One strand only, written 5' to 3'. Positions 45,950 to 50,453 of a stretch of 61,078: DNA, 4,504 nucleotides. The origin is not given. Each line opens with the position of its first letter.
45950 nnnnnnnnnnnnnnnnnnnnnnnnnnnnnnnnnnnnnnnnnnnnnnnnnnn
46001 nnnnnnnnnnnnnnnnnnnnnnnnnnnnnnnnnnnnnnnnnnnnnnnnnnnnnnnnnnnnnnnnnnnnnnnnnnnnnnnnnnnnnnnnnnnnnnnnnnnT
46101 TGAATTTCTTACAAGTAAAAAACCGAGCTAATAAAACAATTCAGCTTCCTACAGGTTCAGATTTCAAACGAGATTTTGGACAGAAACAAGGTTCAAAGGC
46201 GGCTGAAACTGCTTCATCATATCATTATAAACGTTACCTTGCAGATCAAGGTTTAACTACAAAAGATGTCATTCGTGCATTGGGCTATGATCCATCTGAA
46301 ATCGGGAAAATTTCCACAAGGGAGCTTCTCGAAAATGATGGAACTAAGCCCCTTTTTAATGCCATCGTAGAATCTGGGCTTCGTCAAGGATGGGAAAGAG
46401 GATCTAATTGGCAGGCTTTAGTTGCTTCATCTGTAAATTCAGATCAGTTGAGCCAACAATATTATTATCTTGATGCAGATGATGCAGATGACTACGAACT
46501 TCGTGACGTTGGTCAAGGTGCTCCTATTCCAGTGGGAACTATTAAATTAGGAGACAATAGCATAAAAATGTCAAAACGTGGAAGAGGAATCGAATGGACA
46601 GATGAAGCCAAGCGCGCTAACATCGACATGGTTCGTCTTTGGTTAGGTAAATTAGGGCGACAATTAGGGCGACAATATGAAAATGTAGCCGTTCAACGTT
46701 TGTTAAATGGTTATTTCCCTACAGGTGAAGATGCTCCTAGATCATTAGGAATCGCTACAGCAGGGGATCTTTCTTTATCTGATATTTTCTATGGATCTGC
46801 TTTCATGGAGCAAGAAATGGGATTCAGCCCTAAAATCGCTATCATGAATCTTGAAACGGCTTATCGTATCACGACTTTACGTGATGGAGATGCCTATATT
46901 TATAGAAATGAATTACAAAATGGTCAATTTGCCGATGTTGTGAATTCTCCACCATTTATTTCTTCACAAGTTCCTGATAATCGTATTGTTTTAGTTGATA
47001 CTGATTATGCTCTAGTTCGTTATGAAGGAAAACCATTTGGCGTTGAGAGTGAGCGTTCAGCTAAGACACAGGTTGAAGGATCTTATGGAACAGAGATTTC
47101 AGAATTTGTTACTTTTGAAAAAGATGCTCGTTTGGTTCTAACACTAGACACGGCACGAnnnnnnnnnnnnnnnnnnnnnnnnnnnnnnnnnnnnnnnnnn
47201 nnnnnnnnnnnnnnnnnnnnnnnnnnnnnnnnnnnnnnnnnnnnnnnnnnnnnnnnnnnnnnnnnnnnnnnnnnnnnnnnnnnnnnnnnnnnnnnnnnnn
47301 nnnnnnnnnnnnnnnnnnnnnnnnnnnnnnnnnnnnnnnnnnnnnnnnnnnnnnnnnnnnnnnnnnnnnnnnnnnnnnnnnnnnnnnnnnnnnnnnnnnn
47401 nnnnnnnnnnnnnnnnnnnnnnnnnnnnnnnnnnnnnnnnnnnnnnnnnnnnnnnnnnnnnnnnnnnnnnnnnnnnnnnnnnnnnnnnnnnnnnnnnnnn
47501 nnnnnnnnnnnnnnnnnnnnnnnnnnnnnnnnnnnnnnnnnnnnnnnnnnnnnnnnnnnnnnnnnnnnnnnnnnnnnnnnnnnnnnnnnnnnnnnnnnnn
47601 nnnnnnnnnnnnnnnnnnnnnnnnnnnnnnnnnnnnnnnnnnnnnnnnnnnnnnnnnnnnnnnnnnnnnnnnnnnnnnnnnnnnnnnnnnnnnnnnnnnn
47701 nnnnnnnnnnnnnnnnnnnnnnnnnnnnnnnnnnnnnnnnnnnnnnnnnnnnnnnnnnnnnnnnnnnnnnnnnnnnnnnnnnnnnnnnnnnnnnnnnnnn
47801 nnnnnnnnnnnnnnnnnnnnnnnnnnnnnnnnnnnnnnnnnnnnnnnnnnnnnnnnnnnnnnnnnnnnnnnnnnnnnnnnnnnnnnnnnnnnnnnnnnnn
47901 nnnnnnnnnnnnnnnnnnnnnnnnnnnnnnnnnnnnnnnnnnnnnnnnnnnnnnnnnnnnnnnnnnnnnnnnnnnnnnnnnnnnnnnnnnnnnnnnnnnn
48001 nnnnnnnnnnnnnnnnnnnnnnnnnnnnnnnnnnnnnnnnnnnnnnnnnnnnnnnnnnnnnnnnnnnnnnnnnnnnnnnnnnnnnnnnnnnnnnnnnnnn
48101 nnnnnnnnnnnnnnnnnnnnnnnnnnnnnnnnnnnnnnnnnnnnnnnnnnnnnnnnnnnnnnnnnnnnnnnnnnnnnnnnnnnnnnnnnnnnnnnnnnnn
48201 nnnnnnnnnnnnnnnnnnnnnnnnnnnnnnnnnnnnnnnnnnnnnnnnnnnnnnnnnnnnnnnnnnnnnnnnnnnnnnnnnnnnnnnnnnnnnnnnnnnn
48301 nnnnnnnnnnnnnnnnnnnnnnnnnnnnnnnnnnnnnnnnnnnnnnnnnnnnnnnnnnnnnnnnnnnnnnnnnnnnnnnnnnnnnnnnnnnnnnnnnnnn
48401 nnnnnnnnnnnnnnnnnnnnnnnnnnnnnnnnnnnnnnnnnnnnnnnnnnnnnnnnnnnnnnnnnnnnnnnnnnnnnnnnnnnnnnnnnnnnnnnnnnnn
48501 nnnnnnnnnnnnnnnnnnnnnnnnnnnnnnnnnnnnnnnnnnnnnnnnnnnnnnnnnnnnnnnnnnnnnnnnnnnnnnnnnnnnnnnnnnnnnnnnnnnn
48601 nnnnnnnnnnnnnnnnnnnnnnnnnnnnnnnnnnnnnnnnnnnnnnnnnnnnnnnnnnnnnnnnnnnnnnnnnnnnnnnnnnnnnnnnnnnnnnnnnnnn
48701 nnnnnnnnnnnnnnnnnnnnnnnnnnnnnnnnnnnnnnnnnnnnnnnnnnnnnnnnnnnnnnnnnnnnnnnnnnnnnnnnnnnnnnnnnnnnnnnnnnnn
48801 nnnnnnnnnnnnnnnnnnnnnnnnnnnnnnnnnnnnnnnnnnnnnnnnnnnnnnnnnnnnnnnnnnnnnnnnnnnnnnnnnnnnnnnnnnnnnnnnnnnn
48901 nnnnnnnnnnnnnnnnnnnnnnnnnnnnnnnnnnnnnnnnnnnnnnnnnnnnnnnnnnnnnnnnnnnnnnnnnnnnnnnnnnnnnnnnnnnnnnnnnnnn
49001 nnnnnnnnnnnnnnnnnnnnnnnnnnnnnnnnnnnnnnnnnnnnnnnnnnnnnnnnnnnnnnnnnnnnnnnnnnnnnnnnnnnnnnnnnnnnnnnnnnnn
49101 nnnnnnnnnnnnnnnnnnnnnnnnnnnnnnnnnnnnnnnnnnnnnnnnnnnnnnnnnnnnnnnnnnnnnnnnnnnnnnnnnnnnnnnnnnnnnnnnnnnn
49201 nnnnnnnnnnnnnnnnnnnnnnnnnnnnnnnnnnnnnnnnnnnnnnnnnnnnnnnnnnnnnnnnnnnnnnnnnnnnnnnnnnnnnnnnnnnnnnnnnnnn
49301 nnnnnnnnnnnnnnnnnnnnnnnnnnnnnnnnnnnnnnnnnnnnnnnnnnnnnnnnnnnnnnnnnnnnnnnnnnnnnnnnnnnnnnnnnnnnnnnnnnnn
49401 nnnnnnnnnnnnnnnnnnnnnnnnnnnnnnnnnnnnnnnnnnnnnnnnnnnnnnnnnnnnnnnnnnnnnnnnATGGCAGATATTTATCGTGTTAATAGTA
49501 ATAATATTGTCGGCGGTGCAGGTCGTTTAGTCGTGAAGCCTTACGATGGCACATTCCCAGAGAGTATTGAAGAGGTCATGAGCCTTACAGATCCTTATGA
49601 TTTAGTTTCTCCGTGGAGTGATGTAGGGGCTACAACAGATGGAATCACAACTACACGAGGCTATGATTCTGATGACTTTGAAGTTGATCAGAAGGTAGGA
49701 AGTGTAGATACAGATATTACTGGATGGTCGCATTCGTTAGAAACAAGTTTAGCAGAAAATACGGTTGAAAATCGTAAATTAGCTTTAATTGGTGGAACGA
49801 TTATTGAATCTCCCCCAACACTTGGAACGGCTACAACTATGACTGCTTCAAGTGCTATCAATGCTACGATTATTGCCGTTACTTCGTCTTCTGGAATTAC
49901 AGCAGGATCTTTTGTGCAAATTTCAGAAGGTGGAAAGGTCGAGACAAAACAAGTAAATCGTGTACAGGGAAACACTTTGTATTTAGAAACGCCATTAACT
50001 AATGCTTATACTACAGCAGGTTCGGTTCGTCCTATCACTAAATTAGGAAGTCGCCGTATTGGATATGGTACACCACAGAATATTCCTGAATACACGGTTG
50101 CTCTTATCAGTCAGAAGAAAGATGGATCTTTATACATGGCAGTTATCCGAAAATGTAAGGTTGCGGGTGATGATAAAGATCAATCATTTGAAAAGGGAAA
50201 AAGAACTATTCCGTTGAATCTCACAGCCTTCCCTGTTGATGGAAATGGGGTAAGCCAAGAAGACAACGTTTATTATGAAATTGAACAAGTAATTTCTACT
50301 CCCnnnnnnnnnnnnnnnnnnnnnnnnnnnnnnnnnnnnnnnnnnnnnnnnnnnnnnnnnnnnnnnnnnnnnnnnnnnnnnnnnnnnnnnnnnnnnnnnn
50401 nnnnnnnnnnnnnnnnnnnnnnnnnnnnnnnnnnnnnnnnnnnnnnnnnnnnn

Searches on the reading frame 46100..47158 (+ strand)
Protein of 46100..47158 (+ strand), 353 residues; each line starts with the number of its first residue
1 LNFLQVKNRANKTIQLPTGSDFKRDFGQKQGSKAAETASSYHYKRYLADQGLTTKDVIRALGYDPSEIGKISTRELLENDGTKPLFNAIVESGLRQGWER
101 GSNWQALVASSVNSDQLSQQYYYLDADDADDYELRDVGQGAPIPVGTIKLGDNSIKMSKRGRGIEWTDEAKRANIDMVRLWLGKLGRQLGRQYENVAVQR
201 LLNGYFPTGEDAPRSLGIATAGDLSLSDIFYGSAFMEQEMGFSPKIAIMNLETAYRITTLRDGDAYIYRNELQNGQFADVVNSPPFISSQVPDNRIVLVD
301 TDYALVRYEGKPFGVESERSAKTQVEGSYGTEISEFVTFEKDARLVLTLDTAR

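Call 28: search_protein_families(library=pfam, proteins=[window:46100-47158:+])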
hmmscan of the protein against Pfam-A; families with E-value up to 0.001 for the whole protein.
window:46100-47158:+ (353 aa): 1 family
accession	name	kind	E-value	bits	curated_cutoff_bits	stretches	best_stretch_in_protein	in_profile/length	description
PF25209.1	Phage_capsid_4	-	1.6e-14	55.2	27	1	101-319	8-234/262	Phage capsid protein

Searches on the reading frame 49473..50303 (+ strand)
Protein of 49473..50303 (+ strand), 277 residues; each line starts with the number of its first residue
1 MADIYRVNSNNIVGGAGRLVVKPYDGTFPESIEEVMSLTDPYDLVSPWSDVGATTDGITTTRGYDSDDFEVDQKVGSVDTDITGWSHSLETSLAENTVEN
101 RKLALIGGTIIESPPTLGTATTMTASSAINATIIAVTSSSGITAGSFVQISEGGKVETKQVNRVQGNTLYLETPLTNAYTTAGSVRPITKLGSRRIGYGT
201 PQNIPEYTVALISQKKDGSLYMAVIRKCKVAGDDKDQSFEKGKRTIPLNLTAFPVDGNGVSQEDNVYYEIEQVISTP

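Call 55: search_protein_families(library=pfam, proteins=[window:49473-50303:+], max_evalue=0.01)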
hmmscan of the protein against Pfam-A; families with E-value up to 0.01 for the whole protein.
window:49473-50303:+ (277 aa): 1 family
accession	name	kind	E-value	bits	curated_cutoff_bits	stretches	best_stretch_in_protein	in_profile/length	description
PF25681.1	Phage_TTP_17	-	0.00098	19.3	27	1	9-73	6-67/190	Phage tail tube protein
